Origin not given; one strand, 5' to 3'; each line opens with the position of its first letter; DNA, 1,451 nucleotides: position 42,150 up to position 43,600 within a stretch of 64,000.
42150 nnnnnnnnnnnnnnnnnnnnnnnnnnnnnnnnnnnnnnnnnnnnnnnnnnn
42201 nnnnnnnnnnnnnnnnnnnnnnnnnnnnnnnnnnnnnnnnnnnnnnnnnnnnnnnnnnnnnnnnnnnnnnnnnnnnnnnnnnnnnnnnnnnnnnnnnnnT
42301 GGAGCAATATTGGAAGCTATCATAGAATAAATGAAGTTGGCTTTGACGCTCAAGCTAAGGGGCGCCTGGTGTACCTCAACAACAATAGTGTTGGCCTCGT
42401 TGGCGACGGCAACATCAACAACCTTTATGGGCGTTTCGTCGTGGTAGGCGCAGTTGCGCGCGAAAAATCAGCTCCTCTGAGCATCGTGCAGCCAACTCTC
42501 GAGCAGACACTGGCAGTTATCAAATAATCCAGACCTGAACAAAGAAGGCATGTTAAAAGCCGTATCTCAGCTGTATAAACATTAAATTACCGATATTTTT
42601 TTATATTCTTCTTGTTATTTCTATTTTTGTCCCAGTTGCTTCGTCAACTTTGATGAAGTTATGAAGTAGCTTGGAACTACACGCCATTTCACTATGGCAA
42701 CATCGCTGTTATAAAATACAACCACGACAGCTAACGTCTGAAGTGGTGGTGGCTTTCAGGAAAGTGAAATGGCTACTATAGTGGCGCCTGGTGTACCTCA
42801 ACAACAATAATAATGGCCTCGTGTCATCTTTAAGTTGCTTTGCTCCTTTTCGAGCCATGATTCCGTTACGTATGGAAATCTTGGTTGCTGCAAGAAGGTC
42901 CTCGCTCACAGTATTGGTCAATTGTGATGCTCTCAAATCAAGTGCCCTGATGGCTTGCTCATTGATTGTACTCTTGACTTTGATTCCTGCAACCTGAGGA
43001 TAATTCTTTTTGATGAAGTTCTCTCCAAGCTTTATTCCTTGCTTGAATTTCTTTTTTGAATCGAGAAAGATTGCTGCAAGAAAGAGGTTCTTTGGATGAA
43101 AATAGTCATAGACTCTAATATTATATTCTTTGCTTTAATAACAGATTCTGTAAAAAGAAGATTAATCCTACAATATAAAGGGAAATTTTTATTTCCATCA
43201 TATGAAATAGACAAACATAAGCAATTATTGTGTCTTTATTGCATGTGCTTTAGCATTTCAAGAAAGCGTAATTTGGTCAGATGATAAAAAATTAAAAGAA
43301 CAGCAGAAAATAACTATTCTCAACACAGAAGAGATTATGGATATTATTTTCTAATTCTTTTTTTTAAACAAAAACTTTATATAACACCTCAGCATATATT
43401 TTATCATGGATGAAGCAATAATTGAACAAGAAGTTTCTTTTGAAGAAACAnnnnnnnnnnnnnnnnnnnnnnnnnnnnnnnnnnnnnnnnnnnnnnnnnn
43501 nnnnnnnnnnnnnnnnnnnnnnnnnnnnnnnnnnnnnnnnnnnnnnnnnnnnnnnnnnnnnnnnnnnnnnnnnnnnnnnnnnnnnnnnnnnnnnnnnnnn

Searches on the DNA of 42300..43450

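Call 81: search_rna_families(source=window, start=42300, end=43450, threshold=evalue, max_evalue=0.1, show_alignments=1)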
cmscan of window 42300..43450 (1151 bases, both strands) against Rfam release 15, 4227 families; matches with E-value up to 0.1: 1.
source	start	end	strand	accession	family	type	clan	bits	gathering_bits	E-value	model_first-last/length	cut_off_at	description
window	42630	42781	+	RF03019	RT-16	Gene; sRNA;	-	84.4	50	1.7e-13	1-158/158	no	RT-16 RNA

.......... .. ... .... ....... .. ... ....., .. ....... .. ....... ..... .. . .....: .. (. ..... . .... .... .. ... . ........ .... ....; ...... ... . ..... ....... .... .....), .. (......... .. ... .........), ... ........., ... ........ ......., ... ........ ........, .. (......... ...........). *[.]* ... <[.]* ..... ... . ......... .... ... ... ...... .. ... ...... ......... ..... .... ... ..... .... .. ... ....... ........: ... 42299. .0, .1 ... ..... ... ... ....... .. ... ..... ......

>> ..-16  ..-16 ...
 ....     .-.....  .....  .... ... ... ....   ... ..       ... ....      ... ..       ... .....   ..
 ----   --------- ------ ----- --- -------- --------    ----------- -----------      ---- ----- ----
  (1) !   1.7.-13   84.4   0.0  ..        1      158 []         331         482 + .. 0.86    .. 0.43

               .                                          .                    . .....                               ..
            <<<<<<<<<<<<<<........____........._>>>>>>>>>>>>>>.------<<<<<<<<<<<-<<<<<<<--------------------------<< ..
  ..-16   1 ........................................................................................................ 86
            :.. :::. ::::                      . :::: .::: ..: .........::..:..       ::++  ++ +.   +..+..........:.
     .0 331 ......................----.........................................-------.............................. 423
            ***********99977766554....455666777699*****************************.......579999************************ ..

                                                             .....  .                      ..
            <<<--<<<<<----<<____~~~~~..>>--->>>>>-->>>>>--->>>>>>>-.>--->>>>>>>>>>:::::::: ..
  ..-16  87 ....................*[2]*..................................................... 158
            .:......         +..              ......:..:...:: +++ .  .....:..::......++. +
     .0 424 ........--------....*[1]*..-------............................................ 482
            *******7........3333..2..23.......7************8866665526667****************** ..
